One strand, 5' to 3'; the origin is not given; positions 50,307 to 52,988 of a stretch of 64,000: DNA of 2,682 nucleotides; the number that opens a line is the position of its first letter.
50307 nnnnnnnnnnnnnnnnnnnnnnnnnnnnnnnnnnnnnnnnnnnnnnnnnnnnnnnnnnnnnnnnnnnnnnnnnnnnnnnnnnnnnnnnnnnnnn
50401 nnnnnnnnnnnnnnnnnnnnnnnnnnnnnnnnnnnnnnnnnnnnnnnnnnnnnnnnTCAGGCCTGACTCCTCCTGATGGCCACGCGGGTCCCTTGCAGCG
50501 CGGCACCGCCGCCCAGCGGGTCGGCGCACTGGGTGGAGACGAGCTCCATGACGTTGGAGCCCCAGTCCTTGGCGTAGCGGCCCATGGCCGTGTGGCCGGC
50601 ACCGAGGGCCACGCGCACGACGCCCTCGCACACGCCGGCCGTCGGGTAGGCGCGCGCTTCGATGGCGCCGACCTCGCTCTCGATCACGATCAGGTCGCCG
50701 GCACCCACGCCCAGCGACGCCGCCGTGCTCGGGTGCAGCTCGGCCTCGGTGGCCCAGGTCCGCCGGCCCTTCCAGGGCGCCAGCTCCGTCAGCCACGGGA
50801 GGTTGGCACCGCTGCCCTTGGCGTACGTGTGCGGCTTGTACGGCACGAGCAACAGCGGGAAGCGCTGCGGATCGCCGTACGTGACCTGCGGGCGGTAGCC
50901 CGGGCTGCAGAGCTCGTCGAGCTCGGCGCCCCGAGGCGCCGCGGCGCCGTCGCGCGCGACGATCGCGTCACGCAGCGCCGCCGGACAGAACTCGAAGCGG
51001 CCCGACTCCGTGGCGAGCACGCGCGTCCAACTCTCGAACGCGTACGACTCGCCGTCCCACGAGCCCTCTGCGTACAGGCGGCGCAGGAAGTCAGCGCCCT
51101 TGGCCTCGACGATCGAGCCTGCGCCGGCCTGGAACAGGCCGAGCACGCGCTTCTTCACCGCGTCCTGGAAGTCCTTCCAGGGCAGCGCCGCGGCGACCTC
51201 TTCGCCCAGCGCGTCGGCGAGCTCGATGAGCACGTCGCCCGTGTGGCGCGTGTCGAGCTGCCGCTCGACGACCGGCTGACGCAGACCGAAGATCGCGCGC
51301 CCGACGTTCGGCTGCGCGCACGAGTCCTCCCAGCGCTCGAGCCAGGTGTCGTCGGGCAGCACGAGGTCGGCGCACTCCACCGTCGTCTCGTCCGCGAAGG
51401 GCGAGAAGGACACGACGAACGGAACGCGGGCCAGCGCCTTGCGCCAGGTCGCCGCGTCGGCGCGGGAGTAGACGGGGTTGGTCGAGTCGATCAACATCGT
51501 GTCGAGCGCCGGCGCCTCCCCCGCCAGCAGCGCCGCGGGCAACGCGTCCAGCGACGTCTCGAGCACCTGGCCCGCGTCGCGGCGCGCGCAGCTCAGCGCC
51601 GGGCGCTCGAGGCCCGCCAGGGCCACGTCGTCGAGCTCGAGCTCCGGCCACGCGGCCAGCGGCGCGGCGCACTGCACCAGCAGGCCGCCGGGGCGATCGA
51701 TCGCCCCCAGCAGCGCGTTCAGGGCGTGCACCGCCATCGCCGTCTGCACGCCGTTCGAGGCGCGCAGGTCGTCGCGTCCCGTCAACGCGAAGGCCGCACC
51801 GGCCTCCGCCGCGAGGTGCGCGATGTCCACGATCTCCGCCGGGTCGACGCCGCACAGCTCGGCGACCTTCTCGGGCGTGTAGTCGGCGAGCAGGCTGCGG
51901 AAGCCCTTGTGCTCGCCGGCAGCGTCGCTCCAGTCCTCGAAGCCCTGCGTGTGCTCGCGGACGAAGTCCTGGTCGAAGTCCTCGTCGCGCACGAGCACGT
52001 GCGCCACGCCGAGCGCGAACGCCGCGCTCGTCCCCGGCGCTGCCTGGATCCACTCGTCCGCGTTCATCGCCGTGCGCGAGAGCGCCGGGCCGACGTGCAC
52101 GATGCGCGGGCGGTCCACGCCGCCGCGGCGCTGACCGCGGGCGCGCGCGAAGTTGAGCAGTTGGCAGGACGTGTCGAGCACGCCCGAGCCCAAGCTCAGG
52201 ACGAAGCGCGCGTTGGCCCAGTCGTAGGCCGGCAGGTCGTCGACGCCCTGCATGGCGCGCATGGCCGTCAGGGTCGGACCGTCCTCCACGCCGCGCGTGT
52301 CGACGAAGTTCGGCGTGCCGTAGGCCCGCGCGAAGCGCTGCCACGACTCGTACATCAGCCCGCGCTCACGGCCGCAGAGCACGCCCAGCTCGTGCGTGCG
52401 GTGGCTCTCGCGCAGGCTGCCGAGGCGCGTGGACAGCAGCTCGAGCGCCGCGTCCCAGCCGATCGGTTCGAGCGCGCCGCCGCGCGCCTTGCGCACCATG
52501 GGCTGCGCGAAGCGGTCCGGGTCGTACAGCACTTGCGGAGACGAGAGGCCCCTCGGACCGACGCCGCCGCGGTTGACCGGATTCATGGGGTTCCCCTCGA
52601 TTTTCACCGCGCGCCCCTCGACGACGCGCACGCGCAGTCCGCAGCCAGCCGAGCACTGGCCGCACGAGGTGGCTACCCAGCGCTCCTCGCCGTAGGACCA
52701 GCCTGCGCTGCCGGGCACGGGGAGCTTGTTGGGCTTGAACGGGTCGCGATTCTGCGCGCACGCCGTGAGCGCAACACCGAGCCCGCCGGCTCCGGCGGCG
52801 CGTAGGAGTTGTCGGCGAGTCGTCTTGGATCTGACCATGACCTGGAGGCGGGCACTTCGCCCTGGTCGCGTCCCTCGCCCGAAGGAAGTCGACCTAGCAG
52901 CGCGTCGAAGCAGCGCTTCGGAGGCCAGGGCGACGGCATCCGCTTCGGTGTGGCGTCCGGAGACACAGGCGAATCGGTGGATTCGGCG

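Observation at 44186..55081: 11-kb respiratory cluster: 16 c-haem sites, two FeS+NrfD quinone modules and one MopB subunit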

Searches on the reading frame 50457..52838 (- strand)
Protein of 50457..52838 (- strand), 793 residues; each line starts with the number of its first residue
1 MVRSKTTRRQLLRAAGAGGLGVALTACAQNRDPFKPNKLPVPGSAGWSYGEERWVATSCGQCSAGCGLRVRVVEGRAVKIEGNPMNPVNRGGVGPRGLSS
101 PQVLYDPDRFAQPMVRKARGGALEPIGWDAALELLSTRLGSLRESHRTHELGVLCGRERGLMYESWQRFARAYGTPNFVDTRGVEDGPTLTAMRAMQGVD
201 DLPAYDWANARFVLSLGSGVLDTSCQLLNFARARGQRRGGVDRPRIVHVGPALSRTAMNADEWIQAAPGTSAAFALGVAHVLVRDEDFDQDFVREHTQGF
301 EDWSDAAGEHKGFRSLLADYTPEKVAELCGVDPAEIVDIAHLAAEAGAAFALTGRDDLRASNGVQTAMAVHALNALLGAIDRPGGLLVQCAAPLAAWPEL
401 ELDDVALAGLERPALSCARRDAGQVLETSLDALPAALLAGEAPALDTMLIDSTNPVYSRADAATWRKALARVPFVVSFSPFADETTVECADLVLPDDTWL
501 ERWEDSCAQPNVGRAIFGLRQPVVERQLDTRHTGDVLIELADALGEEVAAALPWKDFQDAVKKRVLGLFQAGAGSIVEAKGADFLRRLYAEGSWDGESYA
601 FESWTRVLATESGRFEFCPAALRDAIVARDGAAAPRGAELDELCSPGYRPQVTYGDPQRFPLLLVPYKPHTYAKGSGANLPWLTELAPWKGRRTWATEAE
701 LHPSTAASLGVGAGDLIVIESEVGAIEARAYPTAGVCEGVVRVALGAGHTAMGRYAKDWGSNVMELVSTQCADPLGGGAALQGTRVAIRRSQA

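Call 4: search_protein_families(library=pfam, proteins=[window:50457-52838:-], max_evalue=0.01)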
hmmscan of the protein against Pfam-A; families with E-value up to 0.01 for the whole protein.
window:50457-52838:- (793 aa): 3 families
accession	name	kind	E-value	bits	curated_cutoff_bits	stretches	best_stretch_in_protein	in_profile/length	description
PF00384.28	Molybdopterin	-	3.2e-25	89.4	24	1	109-542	1-352/353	Molybdopterin oxidoreductase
PF04879.21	Molybdop_Fe4S4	-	2.4e-12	47.1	22.7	1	53-105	2-54/55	Molybdopterin oxidoreductase Fe4S4 domain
PF01568.27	Molydop_binding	-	3e-10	40.6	26.8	1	689-783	21-108/110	Molydopterin dinucleotide binding domain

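Call 5: search_protein_families(library=ncbifam, proteins=[window:50457-52838:-], max_evalue=0.01)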
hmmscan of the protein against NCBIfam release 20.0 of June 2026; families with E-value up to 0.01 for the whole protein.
window:50457-52838:- (793 aa): 25 families
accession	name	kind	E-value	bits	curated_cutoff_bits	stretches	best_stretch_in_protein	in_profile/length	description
NF041783.2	mnquin_red_QrcB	equivalog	1.4e-90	304.4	440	2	48-549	46-508/695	menaquinone reductase molybdopterin-binding-like subunit QrcB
NF041714.1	arsenate_red_ArrA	equivalog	8.4e-77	259.1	1600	1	6-759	3-811/848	arsenate respiratory reductase molybdopterin-containing subunit ArrA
NF012032.0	PRK15488.1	equivalog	1.4e-68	231.6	694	2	6-561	3-542/759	thiosulfate reductase PhsA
TIGR01591.1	Fdh-alpha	equivalog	1.6e-48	165.3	666.25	1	57-548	1-482/672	formate dehydrogenase subunit alpha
TIGR02166.1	dmsA_ynfE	subfamily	1.4e-35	122.6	777.7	2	7-385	2-396/794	DMSO/selenate family reductase complex A subunit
NF047855.1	AssmNtatRedNasC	equivalog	8.7e-32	110.2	1100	2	51-378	17-334/708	assimilatory nitrate reductase catalytic subunit NasC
TIGR03479.1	DMSO_red_II_alp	subfamily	1.8e-25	89.2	984.75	2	56-297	60-307/913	molybdopterin-dependent oxidoreductase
NF041513.1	formate_DH_Act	exception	1.2e-22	79.6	1400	3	53-145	41-133/1067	formate dehydrogenase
NF041323.1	Nitr_red_NasA_Halo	equivalog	1.4e-22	80.1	1000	2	61-305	2-244/673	assimilatory nitrate reductase NasA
NF011567.1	PRK14991.1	equivalog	3.6e-22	78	1750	3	205-295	280-372/1022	tetrathionate reductase subunit TtrA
TIGR00509.1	bisC_fam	subfamily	1.3e-21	76.5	1017.55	1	245-385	206-342/772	molybdopterin guanine dinucleotide-containing S/N-oxide reductase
NF041884.1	selenate_YnfF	exception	4.4e-21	74.5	1650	1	7-385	2-396/798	selenate/tellurate reductase subunit YnfF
NF041885.1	selenate_YnfE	exception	4.6e-21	74.3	1675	1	7-385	4-403/805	selenate/tellurate reductase subunit YnfE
TIGR01553.1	formate-DH-alph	equivalog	2.9e-20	71.7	814.2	1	57-299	47-306/1009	formate dehydrogenase-N subunit alpha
NF011566.1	PRK14990.1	exception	4.6e-19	67.9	1600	2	245-385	266-416/814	dimethylsulfoxide reductase subunit A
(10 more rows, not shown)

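Call 8: find_encoding_contigs(protein=window:50457-52838:-, flank=10000, max_places=6)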
Protein window:50457-52838:- (793 aa): no gene with exactly this product is on record in the collection.

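Call 9: search_solved_structures(query=window:50457-52838:-, max_evalue=0.00001, show_alignments=2)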
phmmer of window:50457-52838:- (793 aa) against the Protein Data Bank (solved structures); distinct sequences matched with E-value up to 0.00001: 48.
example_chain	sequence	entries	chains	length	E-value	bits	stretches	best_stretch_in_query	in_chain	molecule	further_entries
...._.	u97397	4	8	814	1.3e-65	225.3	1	50-757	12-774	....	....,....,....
2vpw_A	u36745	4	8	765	2.7e-46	161.3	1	45-578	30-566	THIOSULFATE REDUCTASE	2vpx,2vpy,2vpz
2jim_A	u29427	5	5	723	1.6e-40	142.2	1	52-545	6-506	PERIPLASMIC NITRATE REDUCTASE | PROTEIN (PERIPLASMIC NITRATE REDUCTASE)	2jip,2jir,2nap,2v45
2jio_A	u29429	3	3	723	8.1e-40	139.9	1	52-545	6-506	PERIPLASMIC NITRATE REDUCTASE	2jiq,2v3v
7qv7_S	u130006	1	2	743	6.1e-31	110.6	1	50-502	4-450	Hydrogen dependent carbon dioxide reductase subunit FdhF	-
1aa6_A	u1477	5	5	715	8e-29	103.5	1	55-504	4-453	FORMATE DEHYDROGENASE H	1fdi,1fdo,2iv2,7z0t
9t1s_L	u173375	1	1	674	3.6e-27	98.1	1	54-502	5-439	formate dehydrogenase (coenzyme F420)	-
6tg9_A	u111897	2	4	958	2e-25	92.3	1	51-384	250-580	Formate dehydrogenase subunit alpha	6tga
7bkb_D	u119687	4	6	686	8e-24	87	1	53-307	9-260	Formate dehydrogenase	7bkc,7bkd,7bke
9wxb_B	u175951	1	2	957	1.4e-22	82.9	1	51-502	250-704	Formate dehydrogenase alpha subunit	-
2e7z_A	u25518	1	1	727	3.7e-21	78.2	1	59-380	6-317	Acetylene hydratase Ahy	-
1ogy_A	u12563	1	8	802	4.3e-17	64.7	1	51-298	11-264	PERIPLASMIC NITRATE REDUCTASE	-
6f0k_B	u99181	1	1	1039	7e-17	64.1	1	4-280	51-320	Fe-S-cluster-containing hydrogenase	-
9vap_A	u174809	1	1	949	1e-16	63.5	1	7-346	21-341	Formate dehydrogenase molybdopterin-binding subunit FdhA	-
8cm4_A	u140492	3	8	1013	1.4e-16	63.1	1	55-299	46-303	Formate dehydrogenase, alpha subunit, selenocysteine-containing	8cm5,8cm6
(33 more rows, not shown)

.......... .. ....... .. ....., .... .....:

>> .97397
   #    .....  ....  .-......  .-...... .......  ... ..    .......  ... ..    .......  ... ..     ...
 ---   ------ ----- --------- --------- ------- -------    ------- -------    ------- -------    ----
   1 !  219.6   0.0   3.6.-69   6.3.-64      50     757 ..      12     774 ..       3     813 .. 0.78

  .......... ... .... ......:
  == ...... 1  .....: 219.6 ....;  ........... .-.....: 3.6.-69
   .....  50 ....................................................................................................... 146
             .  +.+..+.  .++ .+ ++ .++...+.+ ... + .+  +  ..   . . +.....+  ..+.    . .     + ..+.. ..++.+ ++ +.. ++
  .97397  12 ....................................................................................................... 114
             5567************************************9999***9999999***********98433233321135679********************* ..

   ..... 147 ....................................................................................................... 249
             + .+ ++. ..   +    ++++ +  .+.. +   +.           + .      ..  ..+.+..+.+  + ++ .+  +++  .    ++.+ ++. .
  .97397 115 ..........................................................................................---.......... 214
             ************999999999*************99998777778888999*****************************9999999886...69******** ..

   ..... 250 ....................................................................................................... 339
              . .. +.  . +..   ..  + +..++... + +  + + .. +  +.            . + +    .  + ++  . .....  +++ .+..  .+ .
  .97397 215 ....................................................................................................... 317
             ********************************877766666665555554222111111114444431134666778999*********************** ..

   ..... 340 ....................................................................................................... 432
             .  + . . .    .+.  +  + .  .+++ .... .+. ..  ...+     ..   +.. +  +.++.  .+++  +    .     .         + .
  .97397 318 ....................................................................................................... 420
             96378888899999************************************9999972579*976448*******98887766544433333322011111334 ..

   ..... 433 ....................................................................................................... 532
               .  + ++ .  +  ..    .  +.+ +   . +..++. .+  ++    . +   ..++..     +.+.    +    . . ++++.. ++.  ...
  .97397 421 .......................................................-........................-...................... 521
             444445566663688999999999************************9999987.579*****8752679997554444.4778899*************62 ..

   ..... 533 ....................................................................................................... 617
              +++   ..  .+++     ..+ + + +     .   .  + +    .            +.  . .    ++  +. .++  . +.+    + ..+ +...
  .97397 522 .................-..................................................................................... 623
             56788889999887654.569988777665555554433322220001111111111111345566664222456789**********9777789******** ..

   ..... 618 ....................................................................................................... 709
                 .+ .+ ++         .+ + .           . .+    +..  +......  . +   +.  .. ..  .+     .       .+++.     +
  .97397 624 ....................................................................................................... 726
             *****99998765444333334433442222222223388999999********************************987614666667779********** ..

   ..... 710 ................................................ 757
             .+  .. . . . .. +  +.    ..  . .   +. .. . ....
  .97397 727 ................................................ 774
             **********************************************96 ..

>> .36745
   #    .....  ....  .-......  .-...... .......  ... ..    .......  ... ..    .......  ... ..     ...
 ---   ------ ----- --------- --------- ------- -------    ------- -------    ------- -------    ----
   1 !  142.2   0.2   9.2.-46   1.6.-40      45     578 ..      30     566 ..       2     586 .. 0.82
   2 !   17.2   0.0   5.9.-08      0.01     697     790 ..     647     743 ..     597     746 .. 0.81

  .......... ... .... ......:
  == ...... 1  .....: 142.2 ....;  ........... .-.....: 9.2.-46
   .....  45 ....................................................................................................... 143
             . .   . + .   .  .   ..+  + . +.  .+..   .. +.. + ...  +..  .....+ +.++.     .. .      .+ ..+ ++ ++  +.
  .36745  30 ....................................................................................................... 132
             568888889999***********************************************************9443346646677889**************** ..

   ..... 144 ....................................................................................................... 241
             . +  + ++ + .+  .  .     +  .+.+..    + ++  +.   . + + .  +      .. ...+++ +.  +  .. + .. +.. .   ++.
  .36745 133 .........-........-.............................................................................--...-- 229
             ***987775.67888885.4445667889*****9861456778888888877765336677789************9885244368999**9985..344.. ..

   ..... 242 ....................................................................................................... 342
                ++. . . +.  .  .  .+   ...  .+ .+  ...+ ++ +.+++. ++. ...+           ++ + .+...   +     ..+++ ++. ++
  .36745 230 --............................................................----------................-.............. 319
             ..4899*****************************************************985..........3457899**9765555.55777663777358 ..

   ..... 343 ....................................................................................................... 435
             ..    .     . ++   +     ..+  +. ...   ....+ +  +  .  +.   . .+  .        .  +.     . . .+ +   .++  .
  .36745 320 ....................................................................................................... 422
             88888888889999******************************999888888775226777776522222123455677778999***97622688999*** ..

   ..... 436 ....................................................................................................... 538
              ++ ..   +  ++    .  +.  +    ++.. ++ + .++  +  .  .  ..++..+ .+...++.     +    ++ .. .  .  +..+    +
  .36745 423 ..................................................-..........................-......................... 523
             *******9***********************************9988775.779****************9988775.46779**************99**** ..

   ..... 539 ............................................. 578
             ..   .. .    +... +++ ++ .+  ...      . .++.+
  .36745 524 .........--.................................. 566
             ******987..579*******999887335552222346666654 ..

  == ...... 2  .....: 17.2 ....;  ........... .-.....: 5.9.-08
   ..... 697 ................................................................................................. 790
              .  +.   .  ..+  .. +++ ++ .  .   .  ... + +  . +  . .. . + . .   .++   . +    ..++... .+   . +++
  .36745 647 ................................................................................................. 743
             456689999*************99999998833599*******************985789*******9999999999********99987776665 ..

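Call 12: find_homologous_proteins(query=window:50457-52838:-, max_evalue=1e-20)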
Query window:50457-52838:- (793 aa): 557 proteins with E <= 1e-20 among 8000 candidates; the best 120 are listed.
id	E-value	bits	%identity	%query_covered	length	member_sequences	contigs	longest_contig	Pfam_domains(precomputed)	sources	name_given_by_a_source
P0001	0.0e+0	1210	69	100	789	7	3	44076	PF00384.28,PF01568.28,PF04879.22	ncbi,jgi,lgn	jgi:anaerobic selenocysteine-containing dehydrogenase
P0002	0.0e+0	1054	62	100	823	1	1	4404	PF00384.28,PF01568.28,PF04879.22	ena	-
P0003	0.0e+0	1054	62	100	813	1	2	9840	PF00384.28,PF01568.28,PF04879.22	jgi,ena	-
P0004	0.0e+0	1048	62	100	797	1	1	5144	PF00384.28,PF01568.28,PF04879.22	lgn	-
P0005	0.0e+0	1041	61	100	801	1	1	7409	PF00384.28,PF01568.28,PF04879.22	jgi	-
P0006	0.0e+0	1034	60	100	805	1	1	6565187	PF00384.28,PF01568.28,PF04879.22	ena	-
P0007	0.0e+0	1031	61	100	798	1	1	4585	PF00384.28,PF01568.28,PF04879.22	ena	-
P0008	0.0e+0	1017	58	100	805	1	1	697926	PF00384.28,PF01568.28,PF04879.22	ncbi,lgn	-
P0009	0.0e+0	1011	59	99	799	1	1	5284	PF00384.28,PF01568.28,PF04879.22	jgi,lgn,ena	-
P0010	2.6e-295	1000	58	100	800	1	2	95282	PF00384.28,PF01568.28,PF04879.22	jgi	jgi:anaerobic selenocysteine-containing dehydrogenase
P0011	5.5e-290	982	56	100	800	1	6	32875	PF00384.28,PF01568.28,PF04879.22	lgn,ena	-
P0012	1.9e-285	967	57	99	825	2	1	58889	PF00384.28,PF01568.28,PF04879.22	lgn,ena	-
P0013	3.5e-270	917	55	100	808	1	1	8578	PF00384.28,PF01568.28,PF04879.22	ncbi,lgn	-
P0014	1.0e-269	915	56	96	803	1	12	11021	PF00384.28,PF01568.28,PF04879.22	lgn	-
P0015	1.5e-269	915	55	99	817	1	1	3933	PF00384.28,PF01568.28,PF04879.22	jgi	jgi:anaerobic selenocysteine-containing dehydrogenase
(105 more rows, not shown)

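Call 13: find_encoding_contigs(protein=P0001, flank=10000, max_places=2)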
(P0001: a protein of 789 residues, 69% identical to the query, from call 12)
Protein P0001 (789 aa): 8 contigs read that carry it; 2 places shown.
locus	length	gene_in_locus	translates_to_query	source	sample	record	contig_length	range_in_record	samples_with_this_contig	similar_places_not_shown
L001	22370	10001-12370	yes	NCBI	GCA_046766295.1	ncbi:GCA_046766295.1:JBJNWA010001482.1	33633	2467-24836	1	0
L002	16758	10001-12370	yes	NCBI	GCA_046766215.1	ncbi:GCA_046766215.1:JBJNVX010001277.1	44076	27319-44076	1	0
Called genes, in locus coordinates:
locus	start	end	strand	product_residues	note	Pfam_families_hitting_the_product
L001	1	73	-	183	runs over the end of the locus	PF00885:DMRL_synthase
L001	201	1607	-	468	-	PF00072:Response_reg, PF00158:Sigma54_activat, PF13191:AAA_16 (weak), PF14532:Sigma54_activ_2, PF00004:AAA (weak), PF07728:AAA_5 (weak), PF25601:AAA_lid_14, PF02954:HTH_8, +1 more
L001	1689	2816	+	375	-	PF00989:PAS, PF13188:PAS_8 (weak), PF08448:PAS_4, PF13426:PAS_9, PF00512:HisKA, PF02518:HATPase_c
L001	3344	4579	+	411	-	-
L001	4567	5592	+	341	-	PF02085:Cytochrom_CIII (faint), PF14522:Cytochrome_C7 (faint), PF14537:Cytochrom_c3_2 (faint), PF22113:Mtrc-MtrF_II-IV_dom (weak)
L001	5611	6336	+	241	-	PF13435:Cytochrome_C554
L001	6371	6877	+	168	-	PF02085:Cytochrom_CIII (faint), PF14537:Cytochrom_c3_2 (faint), PF14522:Cytochrome_C7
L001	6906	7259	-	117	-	-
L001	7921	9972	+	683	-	PF13620:CarboxypepD_reg (faint), PF09699:Paired_CXXCH_1 (faint), PF14522:Cytochrome_C7 (faint)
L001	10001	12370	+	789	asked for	PF04879:Molybdop_Fe4S4, PF00384:Molybdopterin, PF01568:Molydop_binding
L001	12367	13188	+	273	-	PF13183:Fer4_8 (faint), PF13534:Fer4_17 (faint), PF12797:Fer4_2 (weak), PF12838:Fer4_7 (weak), PF13247:Fer4_11, PF12797:Fer4_2 (weak), PF12838:Fer4_7 (weak), PF13187:Fer4_9 (weak), +5 more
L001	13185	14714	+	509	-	PF03916:NrfD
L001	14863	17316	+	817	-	PF13290:CHB_HEX_C_1, PF13287:Fn3_assoc, PF14522:Cytochrome_C7 (faint), PF14537:Cytochrom_c3_2 (faint), PF22113:Mtrc-MtrF_II-IV_dom (faint)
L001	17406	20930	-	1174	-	PF00873:ACR_tran, PF03176:MMPL (weak), PF00873:ACR_tran, PF03176:MMPL (weak)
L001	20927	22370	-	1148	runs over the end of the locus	PF00873:ACR_tran, PF02355:SecD_SecF_C (faint), PF00873:ACR_tran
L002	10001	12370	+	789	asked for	PF04879:Molybdop_Fe4S4, PF00384:Molybdopterin, PF01568:Molydop_binding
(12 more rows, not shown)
